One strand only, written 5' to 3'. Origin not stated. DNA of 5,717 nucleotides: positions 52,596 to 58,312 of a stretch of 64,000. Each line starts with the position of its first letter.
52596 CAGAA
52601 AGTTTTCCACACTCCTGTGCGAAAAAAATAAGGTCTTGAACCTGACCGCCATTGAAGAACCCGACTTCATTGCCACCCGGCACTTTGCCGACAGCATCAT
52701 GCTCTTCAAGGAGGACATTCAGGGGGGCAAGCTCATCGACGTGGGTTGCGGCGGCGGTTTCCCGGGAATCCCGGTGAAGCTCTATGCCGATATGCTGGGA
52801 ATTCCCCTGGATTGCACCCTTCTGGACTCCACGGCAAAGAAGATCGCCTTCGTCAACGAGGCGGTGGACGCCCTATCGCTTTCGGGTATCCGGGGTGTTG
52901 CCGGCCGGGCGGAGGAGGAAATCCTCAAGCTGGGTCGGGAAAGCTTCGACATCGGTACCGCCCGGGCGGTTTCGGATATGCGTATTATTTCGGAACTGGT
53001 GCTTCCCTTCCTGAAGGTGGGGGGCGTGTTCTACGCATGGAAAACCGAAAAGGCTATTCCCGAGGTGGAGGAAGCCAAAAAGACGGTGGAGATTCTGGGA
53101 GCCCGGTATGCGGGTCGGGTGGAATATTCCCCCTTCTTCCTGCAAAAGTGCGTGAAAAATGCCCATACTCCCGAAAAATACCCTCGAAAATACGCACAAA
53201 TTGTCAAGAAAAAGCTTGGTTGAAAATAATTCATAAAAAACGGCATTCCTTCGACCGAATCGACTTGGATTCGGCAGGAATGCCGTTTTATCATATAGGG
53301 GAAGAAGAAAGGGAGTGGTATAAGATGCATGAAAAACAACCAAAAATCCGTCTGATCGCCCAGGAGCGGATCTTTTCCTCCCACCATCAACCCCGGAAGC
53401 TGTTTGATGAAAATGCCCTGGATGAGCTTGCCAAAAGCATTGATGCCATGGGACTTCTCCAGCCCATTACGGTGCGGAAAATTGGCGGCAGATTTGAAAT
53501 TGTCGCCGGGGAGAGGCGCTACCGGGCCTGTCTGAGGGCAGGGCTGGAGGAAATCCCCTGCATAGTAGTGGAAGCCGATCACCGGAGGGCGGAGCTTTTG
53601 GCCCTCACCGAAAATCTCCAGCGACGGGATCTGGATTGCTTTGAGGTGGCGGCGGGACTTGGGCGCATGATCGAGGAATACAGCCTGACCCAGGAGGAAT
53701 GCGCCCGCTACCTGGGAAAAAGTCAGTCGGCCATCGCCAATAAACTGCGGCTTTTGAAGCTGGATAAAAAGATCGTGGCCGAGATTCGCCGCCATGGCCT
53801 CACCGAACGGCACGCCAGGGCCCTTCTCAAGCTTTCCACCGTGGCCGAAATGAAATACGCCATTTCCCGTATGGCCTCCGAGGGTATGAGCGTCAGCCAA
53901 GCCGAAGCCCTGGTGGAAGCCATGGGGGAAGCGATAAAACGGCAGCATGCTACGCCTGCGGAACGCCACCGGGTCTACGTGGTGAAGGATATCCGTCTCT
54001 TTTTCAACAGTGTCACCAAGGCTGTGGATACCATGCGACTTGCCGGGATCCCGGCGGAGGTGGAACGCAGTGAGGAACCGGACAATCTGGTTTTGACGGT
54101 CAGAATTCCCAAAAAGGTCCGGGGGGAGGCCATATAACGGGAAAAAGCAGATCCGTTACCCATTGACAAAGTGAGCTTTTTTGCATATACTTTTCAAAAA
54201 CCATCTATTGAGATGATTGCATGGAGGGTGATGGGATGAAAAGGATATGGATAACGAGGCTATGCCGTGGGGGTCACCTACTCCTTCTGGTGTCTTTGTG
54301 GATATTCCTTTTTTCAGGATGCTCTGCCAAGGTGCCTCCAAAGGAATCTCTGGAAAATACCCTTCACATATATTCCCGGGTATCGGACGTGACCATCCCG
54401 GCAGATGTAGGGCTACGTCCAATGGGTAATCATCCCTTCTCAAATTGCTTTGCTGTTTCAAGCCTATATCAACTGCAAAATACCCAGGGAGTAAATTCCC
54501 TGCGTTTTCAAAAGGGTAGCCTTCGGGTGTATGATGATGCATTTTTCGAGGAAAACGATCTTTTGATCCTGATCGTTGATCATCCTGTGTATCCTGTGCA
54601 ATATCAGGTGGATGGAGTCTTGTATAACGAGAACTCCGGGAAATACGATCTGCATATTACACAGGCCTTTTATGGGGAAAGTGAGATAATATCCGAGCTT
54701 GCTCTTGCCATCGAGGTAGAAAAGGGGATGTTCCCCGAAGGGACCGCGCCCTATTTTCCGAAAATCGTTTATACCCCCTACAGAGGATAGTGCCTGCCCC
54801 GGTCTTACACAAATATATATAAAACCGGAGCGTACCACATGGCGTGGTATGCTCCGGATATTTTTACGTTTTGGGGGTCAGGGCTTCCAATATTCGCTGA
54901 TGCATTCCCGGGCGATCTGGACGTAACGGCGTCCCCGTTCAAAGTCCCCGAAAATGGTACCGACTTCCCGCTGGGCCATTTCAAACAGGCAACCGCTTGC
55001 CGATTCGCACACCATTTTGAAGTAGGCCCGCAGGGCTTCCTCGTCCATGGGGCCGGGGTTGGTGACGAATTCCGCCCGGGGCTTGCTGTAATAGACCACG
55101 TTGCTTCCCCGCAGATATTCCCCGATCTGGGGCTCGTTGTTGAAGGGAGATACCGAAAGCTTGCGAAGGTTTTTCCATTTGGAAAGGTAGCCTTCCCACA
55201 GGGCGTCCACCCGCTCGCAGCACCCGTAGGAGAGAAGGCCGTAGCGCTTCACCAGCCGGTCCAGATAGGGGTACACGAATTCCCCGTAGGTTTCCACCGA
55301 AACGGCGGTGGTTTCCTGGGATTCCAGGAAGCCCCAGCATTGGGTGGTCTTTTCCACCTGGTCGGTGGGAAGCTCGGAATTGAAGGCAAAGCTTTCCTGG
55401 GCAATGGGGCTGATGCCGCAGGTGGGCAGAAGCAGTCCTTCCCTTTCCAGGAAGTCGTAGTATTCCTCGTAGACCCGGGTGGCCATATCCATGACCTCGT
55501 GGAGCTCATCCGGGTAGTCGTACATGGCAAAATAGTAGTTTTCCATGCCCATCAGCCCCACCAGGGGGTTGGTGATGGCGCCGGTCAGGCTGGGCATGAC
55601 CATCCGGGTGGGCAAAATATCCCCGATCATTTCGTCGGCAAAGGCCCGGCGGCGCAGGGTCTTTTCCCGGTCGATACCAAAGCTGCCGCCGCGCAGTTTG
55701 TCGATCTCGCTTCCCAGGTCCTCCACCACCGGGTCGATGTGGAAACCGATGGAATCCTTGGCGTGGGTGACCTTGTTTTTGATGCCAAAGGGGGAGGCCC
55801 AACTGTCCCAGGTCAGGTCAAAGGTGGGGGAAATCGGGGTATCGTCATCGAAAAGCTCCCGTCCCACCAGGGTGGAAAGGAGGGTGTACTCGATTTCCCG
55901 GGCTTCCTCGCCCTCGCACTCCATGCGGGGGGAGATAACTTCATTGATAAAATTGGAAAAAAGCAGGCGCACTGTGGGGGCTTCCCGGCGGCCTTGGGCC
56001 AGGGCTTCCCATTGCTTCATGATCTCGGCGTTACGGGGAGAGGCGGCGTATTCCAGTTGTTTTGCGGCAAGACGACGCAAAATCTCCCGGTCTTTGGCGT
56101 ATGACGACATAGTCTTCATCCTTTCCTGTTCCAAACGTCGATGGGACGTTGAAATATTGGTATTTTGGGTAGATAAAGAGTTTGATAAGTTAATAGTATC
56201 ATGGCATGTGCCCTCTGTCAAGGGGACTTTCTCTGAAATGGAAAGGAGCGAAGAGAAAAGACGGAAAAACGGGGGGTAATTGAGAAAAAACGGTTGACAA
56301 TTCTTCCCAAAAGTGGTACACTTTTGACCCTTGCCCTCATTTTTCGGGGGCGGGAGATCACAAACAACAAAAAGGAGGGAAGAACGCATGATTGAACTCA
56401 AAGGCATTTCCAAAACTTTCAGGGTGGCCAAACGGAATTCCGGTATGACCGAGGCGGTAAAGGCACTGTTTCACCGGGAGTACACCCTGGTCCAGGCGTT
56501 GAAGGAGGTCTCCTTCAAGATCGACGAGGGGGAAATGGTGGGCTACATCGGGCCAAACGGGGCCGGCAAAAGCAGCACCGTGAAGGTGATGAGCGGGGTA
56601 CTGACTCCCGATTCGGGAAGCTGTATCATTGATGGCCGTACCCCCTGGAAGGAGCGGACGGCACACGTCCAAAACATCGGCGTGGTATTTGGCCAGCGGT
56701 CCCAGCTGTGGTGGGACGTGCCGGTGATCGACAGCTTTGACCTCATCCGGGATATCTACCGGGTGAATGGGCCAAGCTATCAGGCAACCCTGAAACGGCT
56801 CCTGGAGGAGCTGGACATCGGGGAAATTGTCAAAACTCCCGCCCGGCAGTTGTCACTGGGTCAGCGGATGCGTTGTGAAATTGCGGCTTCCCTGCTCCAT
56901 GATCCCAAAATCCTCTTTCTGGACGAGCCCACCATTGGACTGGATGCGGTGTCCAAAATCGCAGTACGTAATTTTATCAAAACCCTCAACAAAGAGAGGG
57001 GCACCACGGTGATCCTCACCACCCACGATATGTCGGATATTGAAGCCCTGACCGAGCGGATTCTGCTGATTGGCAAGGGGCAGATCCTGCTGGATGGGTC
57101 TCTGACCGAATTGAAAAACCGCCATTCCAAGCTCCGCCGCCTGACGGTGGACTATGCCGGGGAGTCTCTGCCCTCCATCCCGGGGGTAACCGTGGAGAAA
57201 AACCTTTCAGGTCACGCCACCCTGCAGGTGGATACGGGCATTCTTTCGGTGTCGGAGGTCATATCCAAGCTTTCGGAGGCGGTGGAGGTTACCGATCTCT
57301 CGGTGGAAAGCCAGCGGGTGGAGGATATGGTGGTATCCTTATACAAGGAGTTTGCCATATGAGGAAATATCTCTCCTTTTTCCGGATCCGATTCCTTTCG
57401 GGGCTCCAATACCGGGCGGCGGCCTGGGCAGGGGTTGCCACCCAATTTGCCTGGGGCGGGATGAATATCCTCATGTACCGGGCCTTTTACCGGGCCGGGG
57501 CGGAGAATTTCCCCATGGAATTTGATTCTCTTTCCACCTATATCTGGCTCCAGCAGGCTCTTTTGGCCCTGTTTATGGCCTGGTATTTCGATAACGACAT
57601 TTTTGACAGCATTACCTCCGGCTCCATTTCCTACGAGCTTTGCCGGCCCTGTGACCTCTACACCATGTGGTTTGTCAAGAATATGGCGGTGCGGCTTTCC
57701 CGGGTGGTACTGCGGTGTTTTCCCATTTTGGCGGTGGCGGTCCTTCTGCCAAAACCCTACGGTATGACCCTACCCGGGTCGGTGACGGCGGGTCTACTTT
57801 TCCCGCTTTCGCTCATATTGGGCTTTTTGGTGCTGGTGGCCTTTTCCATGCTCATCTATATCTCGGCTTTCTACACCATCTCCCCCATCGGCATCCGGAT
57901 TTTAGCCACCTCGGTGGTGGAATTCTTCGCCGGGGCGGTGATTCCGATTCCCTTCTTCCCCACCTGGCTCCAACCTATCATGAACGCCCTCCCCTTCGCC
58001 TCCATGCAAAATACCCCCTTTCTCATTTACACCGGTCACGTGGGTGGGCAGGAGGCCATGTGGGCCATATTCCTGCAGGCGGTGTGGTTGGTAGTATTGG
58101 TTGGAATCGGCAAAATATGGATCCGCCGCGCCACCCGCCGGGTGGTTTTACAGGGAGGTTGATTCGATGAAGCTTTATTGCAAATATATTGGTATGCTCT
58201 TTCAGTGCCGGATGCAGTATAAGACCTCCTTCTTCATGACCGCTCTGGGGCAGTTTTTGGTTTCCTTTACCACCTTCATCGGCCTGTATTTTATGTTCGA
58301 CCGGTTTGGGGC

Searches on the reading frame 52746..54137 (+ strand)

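Call 40: search_protein_families(library=pfam, proteins=[window:52746-54137:+], max_evalue=0.00001)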
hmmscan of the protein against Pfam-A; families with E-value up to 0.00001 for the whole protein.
window:52746-54137:+ (463 aa): 2 families
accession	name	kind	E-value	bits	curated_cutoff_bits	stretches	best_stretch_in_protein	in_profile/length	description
PF17762.8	HTH_ParB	-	5.7e-29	100.7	22.6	1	295-393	2-100/102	ParB HTH domain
PF02195.25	ParB_N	-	9.5e-27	93.3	26.3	1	201-292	3-95/95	ParB N-terminal domain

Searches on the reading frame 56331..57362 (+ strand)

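Call 6: search_protein_families(library=pfam, proteins=[window:56331-57362:+], max_evalue=0.01)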
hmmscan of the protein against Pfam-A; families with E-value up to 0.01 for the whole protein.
window:56331-57362:+ (343 aa): 5 families
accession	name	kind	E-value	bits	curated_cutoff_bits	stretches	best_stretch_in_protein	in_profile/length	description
PF00005.33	ABC_tran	-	2.6e-29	103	25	1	57-201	1-136/137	ABC transporter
PF13304.12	AAA_21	-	7.3e-12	46.4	27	1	157-234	221-300/304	AAA domain, putative AbiEii toxin, Type IV TA system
PF13732.12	DrrA1-3_C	-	2.9e-05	25.1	27.4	1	256-327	1-70/81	ATP-binding protein DrrA1-3-like, C-terminal domain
PF02463.25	SMC_N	-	0.0061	16.5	40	0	69-92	26-49/220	RecF/RecN/SMC N terminal domain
PF13555.12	AAA_29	-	0.0083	16.3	27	0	60-95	15-50/61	P-loop containing region of AAA domain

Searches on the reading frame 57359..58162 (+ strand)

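Call 6: search_protein_families(library=pfam, proteins=[window:57359-58162:+], max_evalue=0.01)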
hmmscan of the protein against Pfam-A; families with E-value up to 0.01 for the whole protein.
window:57359-58162:+ (267 aa): 0 families

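Call 8: search_protein_families(library=ncbifam, proteins=[window:57359-58162:+], max_evalue=0.1)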
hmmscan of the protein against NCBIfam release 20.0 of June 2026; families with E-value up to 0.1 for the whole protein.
window:57359-58162:+ (267 aa): 1 family
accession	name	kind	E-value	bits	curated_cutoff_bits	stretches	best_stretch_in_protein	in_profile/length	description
TIGR01248.1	drrC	subfamily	0.021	15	165.65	1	121-213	51-138/152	daunorubicin resistance protein C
